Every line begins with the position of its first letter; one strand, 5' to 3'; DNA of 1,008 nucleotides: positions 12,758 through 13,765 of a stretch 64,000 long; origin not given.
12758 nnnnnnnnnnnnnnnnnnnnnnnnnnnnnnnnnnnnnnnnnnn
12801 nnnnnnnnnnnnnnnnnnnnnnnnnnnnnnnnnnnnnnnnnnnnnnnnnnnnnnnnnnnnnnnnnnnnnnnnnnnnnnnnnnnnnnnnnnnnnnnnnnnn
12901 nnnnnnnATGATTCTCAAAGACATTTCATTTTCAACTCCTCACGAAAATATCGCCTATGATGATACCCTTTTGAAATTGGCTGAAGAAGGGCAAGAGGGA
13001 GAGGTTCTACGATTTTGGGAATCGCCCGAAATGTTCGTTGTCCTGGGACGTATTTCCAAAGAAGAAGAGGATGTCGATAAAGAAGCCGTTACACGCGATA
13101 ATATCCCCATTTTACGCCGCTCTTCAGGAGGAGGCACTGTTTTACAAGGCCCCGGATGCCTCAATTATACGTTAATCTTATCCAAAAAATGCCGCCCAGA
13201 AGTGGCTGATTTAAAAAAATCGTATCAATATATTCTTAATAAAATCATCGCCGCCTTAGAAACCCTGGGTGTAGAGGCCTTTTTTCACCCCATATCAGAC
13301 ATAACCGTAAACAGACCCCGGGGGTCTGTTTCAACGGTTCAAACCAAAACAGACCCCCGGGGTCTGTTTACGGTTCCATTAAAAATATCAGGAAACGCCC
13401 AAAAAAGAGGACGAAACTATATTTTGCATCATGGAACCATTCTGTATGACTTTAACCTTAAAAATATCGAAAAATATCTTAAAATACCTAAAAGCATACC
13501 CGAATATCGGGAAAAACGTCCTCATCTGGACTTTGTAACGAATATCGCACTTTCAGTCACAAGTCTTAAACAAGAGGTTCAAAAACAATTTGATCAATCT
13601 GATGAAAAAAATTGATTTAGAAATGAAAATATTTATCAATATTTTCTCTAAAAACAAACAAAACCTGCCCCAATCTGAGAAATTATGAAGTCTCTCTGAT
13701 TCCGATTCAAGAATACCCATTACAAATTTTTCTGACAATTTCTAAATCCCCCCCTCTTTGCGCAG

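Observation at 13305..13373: In-frame 69-bp palindromic element inserted inside the lipoate-ligase gene of the gcv operon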

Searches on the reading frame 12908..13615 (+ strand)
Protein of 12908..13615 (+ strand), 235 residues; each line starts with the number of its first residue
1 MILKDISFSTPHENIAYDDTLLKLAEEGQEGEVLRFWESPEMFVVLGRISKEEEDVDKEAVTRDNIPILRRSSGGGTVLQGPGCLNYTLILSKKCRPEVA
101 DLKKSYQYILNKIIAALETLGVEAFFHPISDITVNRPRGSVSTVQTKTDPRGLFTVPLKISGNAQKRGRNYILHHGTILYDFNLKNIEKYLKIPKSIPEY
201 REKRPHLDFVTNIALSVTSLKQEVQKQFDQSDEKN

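Call 6: search_protein_families(library=pfam, proteins=[window:12908-13615:+])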
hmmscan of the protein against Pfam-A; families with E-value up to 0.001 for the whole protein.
window:12908-13615:+ (235 aa): 2 families
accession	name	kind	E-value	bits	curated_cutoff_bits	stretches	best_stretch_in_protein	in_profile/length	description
PF21948.1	LplA-B_cat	-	1.1e-41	143.5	27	1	11-215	2-180/200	Lipoyl protein ligase A/B catalytic domain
PF03099.24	BPL_LplA_LipB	-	2.7e-07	31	21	1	53-183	13-133/133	Biotin/lipoate A/B protein ligase family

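Call 9: find_homologous_proteins(query=window:12908-13612:+, max_evalue=1e-10)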
Query window:12908-13612:+ (235 aa): 7606 proteins with E <= 1e-10 among 8000 candidates; the best 120 are listed.
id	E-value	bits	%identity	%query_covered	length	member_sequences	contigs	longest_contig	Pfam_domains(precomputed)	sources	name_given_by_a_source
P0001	1.1e-151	521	100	100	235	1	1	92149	PF03099.25,PF21948.2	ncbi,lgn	-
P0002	5.8e-83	296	60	100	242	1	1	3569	PF03099.25,PF21948.2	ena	-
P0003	4.7e-81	290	59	97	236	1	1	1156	PF03099.25,PF21948.2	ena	-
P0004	4.0e-80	287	60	100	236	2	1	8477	PF03099.25,PF21948.2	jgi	-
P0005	2.0e-79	284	60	100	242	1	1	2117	PF03099.25,PF21948.2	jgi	-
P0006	4.8e-79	283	59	98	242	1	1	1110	PF03099.25,PF21948.2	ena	-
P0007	5.4e-79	283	58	100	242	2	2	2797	PF03099.25,PF21948.2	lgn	-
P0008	7.9e-79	283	60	97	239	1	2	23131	PF03099.25,PF21948.2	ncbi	-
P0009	1.1e-78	282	61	97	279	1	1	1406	PF03099.25,PF21948.2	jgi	-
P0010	2.2e-78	281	56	100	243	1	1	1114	PF03099.25,PF21948.2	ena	-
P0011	2.5e-78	281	57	100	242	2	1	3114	PF03099.25,PF21948.2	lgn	-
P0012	3.0e-78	281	56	100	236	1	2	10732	PF03099.25,PF21948.2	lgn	-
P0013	8.3e-78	279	57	98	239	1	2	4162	PF03099.25,PF21948.2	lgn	-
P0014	8.8e-78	279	57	97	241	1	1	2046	PF03099.25,PF21948.2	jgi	jgi:lipoate-protein ligase A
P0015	3.7e-77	277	58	100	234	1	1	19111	PF03099.25,PF21948.2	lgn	-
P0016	6.8e-77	276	59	94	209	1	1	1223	PF03099.25,PF21948.2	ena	-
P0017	6.8e-77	276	58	100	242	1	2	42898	PF03099.25,PF21948.2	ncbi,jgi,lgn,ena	-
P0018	7.8e-77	276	56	100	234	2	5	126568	PF03099.25,PF21948.2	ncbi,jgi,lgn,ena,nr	ncbi:MAG: hypothetical protein A2Y06_00080 [Omnitrophica WOR_2 bacterium GWA2_37_7]|nr:MAG: hypothet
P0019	8.3e-77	276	59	97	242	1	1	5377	PF03099.25,PF21948.2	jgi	-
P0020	1.1e-76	275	58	97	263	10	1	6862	PF03099.25,PF21948.2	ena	-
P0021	1.4e-76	275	57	100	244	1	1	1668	PF03099.25,PF21948.2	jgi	-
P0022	1.9e-76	275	56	100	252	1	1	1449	PF03099.25,PF21948.2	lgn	-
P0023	2.0e-76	275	54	97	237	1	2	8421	PF03099.25,PF21948.2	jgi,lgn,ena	-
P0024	2.0e-76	275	56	100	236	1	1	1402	PF03099.25,PF21948.2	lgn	-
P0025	2.3e-76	274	58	97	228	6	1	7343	PF03099.25,PF21948.2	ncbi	-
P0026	3.6e-76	274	57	97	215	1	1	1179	PF03099.25,PF21948.2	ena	-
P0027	4.1e-76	274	56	100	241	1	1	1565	PF03099.25,PF21948.2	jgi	jgi:lipoate-protein ligase A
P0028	4.5e-76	273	57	99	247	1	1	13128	PF03099.25,PF21948.2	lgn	-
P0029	4.9e-76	273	56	98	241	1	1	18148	PF03099.25,PF21948.2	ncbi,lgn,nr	ncbi:MAG: lipoate--protein ligase family protein [Candidatus Omnitrophica bacterium]|nr:lipoate--pro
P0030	7.9e-76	273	57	100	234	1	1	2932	PF03099.25,PF21948.2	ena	-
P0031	8.0e-76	273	58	97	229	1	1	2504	PF03099.25,PF21948.2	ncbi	-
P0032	1.1e-75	272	57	99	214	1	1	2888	PF03099.25,PF21948.2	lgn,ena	-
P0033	1.2e-75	272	56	100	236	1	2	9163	PF03099.25,PF21948.2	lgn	-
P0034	1.2e-75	272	55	100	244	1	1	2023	PF03099.25,PF21948.2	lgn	-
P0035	1.5e-75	272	59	100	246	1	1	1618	PF03099.25,PF21948.2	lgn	-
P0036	1.7e-75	272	58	97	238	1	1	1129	PF03099.25,PF21948.2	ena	-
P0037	1.7e-75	272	57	100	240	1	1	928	PF03099.25,PF21948.2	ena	-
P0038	2.3e-75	271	53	100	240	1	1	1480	PF03099.25,PF21948.2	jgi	-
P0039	2.6e-75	271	55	99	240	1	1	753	PF03099.25,PF21948.2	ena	-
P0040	2.9e-75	271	57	100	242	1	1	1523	PF03099.25,PF21948.2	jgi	-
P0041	3.1e-75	271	57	97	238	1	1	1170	PF03099.25,PF21948.2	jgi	jgi:lipoate-protein ligase A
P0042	3.1e-75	271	56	100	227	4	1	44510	PF03099.25,PF21948.2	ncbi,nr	ncbi:MAG: lipoate--protein ligase family protein, partial [Candidatus Omnitrophica bacterium]|nr:lip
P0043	3.2e-75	271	55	100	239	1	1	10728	PF21948.2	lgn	-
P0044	4.2e-75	270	58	99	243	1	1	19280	PF03099.25,PF21948.2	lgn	-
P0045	6.3e-75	270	55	100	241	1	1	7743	PF03099.25,PF21948.2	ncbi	-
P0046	7.3e-75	270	58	99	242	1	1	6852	PF03099.25,PF21948.2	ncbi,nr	ncbi:MAG: lipoate--protein ligase family protein [Candidatus Omnitrophica bacterium]|nr:lipoate--pro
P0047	8.0e-75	269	57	97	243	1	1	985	PF03099.25,PF21948.2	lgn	-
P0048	8.7e-75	269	58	99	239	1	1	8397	PF03099.25,PF21948.2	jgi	jgi:lipoate-protein ligase A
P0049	1.6e-74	268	58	97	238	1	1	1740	PF03099.25,PF21948.2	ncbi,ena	-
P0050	1.6e-74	268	57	97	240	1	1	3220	PF03099.25,PF21948.2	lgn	-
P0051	1.9e-74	268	53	97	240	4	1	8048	PF03099.25,PF21948.2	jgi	-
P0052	2.1e-74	268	57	100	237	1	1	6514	PF03099.25,PF21948.2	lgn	-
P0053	2.2e-74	268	58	97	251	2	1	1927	PF03099.25,PF21948.2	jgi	-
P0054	2.2e-74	268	57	97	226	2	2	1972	PF03099.25,PF21948.2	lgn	-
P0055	2.2e-74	268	56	97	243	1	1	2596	PF03099.25,PF21948.2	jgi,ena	-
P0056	2.2e-74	268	56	100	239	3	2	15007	PF03099.25,PF21948.2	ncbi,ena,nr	ncbi:MAG: lipoate--protein ligase family protein [Candidatus Omnitrophica bacterium]|nr:lipoate--pro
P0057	2.4e-74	268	57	97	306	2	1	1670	PF03099.25,PF21948.2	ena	-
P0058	2.7e-74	268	57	100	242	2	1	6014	PF03099.25,PF21948.2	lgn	-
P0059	3.2e-74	267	57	97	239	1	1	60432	PF03099.25,PF21948.2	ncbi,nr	ncbi:MAG: lipoate--protein ligase family protein [Candidatus Omnitrophica bacterium]|nr:lipoate--pro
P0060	3.4e-74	267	55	97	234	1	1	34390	PF03099.25,PF21948.2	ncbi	-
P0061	3.4e-74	267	56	100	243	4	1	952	PF03099.25,PF21948.2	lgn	-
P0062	3.4e-74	267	54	100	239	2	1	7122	PF21948.2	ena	-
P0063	3.5e-74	267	55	100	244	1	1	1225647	PF03099.25,PF21948.2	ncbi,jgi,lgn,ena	ncbi:MAG: lipoate--protein ligase family protein [Candidatus Omnitrophota bacterium]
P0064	3.7e-74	267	58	97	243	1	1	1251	PF03099.25,PF21948.2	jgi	jgi:lipoate-protein ligase A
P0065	4.2e-74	267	56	100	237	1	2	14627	PF03099.25,PF21948.2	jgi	jgi:lipoate-protein ligase A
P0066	4.2e-74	267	56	97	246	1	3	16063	PF03099.25,PF21948.2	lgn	-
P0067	5.1e-74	267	57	97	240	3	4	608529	PF03099.25,PF21948.2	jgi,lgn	-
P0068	5.1e-74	267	56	97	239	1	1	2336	PF03099.25,PF21948.2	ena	-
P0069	5.2e-74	267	57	100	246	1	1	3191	PF03099.25,PF21948.2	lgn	-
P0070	5.8e-74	267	57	97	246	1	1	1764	PF03099.25,PF21948.2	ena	-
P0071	6.8e-74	266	54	100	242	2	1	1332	PF03099.25,PF21948.2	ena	-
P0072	7.9e-74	266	55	97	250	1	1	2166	PF03099.25,PF21948.2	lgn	-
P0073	9.3e-74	266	57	97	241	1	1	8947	PF03099.25,PF21948.2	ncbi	-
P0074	1.0e-73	266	56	100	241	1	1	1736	PF03099.25,PF21948.2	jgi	jgi:lipoate-protein ligase A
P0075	1.1e-73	266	56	97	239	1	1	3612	PF03099.25,PF21948.2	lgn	-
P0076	1.4e-73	265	57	97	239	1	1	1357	PF03099.25,PF21948.2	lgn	-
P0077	1.5e-73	265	56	97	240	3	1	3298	PF03099.25,PF21948.2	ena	-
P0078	1.6e-73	265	55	100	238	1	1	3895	PF03099.25,PF21948.2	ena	-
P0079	1.6e-73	265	54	99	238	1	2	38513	PF03099.25,PF21948.2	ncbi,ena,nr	ncbi:MAG: lipoate--protein ligase family protein [Candidatus Omnitrophica bacterium]|nr:lipoate--pro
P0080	1.7e-73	265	56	99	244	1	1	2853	PF03099.25,PF21948.2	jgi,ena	-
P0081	1.9e-73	265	57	97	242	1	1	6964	PF03099.25,PF21948.2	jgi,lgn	-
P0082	2.0e-73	265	56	97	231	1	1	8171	PF03099.25,PF21948.2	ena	-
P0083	2.1e-73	265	56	100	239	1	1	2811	PF03099.25,PF21948.2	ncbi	-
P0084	2.2e-73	265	55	96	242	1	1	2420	PF03099.25,PF21948.2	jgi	-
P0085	2.2e-73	265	56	97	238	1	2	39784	PF03099.25,PF21948.2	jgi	-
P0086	2.5e-73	265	56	97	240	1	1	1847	PF03099.25,PF21948.2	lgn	-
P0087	2.7e-73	264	55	99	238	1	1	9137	PF03099.25,PF21948.2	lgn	-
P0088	2.9e-73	264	57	97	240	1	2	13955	PF03099.25,PF21948.2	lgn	-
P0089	3.1e-73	264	56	100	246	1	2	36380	PF03099.25,PF21948.2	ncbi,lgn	-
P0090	3.7e-73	264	53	100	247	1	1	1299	PF03099.25,PF21948.2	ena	-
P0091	3.9e-73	264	54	100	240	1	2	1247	PF03099.25,PF21948.2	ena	-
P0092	4.5e-73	264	54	100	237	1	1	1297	PF03099.25,PF21948.2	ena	-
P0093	4.5e-73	264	55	100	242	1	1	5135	PF03099.25,PF21948.2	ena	-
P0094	4.8e-73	264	56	100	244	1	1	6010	PF03099.25,PF21948.2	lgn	-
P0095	4.9e-73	264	55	100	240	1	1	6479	PF03099.25,PF21948.2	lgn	-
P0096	5.9e-73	263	56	100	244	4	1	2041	PF03099.25,PF21948.2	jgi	jgi:lipoate-protein ligase A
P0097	6.1e-73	263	58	99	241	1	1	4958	PF03099.25,PF21948.2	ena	-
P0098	6.6e-73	263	54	98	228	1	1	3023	PF03099.25,PF21948.2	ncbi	-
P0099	6.8e-73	263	58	97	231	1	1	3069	PF03099.25,PF21948.2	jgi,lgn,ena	-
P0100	6.9e-73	263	54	100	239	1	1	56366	PF03099.25,PF21948.2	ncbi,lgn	-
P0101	7.0e-73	263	55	100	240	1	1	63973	PF03099.25,PF21948.2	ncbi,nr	ncbi:MAG: lipoate--protein ligase family protein [Candidatus Omnitrophica bacterium]|nr:lipoate--pro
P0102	7.1e-73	263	54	100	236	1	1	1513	PF03099.25,PF21948.2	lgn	-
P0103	7.8e-73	263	57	100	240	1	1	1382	PF03099.25,PF21948.2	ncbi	-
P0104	8.0e-73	263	58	97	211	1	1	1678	PF03099.25,PF21948.2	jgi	jgi:lipoate-protein ligase A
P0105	9.3e-73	263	55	97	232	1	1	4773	PF03099.25,PF21948.2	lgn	-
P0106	9.4e-73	263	55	99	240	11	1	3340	PF03099.25,PF21948.2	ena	-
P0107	9.8e-73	263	54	98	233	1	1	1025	PF03099.25,PF21948.2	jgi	jgi:lipoate-protein ligase A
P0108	1.0e-72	263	54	99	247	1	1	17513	PF03099.25,PF21948.2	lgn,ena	-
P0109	1.1e-72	262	55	100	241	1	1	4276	PF03099.25,PF21948.2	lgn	-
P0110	1.2e-72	262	57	97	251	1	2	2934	PF03099.25,PF21948.2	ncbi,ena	-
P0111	1.2e-72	262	54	100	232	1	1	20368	PF03099.25,PF21948.2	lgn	-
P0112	1.2e-72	262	55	100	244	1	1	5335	PF03099.25,PF21948.2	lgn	-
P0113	1.3e-72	262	55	100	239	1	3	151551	PF03099.25,PF21948.2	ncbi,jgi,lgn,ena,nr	ncbi:MAG TPA: lipoate--protein ligase family protein [Candidatus Omnitrophota bacterium]|nr:lipoate-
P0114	1.3e-72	262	54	99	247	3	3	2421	PF03099.25,PF21948.2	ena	-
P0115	1.3e-72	262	60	91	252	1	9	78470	PF03099.25,PF21948.2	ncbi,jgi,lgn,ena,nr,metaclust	ncbi:MAG TPA: lipoate--protein ligase family protein [Candidatus Omnitrophica bacterium]|nr:MAG: hyp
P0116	1.4e-72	262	55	100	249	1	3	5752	PF03099.25,PF21948.2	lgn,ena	-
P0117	1.4e-72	262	56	97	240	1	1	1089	PF03099.25,PF21948.2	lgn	-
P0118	1.4e-72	262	55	98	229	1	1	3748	PF03099.25,PF21948.2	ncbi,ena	-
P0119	1.5e-72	262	56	97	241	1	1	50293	PF03099.25,PF21948.2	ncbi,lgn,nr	ncbi:MAG: lipoate--protein ligase family protein [Candidatus Omnitrophica bacterium]|nr:lipoate--pro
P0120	1.5e-72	262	56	97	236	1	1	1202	PF03099.25,PF21948.2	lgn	-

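Call 12: find_encoding_contigs(protein=P0001, flank=10000, max_places=4)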
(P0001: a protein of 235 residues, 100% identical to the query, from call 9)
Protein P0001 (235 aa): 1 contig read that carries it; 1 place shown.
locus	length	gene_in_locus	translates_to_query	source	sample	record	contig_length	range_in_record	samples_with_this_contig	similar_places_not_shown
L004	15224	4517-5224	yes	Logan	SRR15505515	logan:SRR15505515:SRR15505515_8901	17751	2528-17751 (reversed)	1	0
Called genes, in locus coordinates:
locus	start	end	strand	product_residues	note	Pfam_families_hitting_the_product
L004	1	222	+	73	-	?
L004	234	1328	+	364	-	PF01571:GCV_T, PF08669:GCV_T_C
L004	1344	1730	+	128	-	PF01597:GCV_H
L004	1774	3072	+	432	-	PF02347:GDC-P, PF00266:Aminotran_5 (weak)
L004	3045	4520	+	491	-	PF02347:GDC-P, PF00266:Aminotran_5, PF21478:GcvP2_C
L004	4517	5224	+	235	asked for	PF21948:LplA-B_cat, PF03099:BPL_LplA_LipB (weak)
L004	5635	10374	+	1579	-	-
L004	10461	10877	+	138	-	PF00572:Ribosomal_L13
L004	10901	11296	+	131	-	PF00380:Ribosomal_S9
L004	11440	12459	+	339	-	PF01118:Semialdhyde_dh, PF22698:Semialdhyde_dhC_1, PF02774:Semialdhyde_dhC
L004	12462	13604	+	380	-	PF01960:ArgJ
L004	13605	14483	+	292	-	PF00696:AA_kinase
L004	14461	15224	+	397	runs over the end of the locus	PF00202:Aminotran_3, PF00155:Aminotran_1_2 (weak)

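Call 23: search_protein_families(library=ncbifam, proteins=[window:12908-13612:+], max_evalue=0.001)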
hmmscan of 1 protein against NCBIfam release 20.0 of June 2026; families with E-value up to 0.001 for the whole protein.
window:12908-13612:+ (235 aa): 5 families
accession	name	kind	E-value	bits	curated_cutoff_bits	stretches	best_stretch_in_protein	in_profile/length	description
TIGR00545.2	lipoyltrans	equivalog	7.8e-30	104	280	1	9-196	9-167/328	lipoate--protein ligase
NF053751.1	LplAB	exception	5.9e-26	91.3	550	1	9-195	108-274/348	lipoate-protein ligase LplAB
NF053750.1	LplA_large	exception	3.6e-23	82.2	480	1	10-146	9-145/248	lipoate-protein ligase large subunit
NF053790.1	LplA_LipA_fuse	exception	1.2e-18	67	800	1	32-214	33-187/606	bifunctional lipoate--protein ligase/lipoyl synthase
NF053589.1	OctGcvHOcttfase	equivalog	0.0005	19.6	400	0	11-117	25-130/276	octanoyl-[GcvH]:protein N-octanoyltransferase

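Call 24: search_solved_structures(query=window:12908-13612:+, show_alignments=3, max_evalue=0.001)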
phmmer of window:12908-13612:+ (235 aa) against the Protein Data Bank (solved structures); distinct sequences matched with E-value up to 0.001: 10.
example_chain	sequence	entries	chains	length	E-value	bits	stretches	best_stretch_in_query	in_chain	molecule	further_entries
8cri_A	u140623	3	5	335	1.1e-12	51.4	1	10-132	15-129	lipoate--protein ligase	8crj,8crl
1vqz_A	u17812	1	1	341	6.1e-12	49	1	29-135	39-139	lipoate-protein ligase, putative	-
5iby_A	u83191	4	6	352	1.1e-11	48.1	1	10-124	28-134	Lipoate--protein ligase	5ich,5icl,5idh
2ars_A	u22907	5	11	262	4.9e-09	39.5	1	13-201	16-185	Lipoate-protein ligase A | PUTATIVE LIPOATE PROTEIN LIGASE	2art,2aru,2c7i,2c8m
3r07_A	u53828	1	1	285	6.3e-09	39.1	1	13-196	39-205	Lipoate-protein ligase A subunit 1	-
5ij6_A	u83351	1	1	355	1.8e-08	37.6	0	12-102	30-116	Lipoate--protein ligase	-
1x2g_A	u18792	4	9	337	9.2e-08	35.3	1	11-195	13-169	Lipoate-protein ligase A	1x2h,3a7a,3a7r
2e5a_A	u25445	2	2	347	1.3e-07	34.8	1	2-104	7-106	Lipoyltransferase 1 | Lipoyltransferase 1, mitochondrial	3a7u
4tvw_A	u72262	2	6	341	6.9e-06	29.1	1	32-179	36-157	Lipoate-protein ligase A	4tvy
5t8u_A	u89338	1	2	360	5.6e-05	26.2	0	143-193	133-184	Lipoate-protein ligase 1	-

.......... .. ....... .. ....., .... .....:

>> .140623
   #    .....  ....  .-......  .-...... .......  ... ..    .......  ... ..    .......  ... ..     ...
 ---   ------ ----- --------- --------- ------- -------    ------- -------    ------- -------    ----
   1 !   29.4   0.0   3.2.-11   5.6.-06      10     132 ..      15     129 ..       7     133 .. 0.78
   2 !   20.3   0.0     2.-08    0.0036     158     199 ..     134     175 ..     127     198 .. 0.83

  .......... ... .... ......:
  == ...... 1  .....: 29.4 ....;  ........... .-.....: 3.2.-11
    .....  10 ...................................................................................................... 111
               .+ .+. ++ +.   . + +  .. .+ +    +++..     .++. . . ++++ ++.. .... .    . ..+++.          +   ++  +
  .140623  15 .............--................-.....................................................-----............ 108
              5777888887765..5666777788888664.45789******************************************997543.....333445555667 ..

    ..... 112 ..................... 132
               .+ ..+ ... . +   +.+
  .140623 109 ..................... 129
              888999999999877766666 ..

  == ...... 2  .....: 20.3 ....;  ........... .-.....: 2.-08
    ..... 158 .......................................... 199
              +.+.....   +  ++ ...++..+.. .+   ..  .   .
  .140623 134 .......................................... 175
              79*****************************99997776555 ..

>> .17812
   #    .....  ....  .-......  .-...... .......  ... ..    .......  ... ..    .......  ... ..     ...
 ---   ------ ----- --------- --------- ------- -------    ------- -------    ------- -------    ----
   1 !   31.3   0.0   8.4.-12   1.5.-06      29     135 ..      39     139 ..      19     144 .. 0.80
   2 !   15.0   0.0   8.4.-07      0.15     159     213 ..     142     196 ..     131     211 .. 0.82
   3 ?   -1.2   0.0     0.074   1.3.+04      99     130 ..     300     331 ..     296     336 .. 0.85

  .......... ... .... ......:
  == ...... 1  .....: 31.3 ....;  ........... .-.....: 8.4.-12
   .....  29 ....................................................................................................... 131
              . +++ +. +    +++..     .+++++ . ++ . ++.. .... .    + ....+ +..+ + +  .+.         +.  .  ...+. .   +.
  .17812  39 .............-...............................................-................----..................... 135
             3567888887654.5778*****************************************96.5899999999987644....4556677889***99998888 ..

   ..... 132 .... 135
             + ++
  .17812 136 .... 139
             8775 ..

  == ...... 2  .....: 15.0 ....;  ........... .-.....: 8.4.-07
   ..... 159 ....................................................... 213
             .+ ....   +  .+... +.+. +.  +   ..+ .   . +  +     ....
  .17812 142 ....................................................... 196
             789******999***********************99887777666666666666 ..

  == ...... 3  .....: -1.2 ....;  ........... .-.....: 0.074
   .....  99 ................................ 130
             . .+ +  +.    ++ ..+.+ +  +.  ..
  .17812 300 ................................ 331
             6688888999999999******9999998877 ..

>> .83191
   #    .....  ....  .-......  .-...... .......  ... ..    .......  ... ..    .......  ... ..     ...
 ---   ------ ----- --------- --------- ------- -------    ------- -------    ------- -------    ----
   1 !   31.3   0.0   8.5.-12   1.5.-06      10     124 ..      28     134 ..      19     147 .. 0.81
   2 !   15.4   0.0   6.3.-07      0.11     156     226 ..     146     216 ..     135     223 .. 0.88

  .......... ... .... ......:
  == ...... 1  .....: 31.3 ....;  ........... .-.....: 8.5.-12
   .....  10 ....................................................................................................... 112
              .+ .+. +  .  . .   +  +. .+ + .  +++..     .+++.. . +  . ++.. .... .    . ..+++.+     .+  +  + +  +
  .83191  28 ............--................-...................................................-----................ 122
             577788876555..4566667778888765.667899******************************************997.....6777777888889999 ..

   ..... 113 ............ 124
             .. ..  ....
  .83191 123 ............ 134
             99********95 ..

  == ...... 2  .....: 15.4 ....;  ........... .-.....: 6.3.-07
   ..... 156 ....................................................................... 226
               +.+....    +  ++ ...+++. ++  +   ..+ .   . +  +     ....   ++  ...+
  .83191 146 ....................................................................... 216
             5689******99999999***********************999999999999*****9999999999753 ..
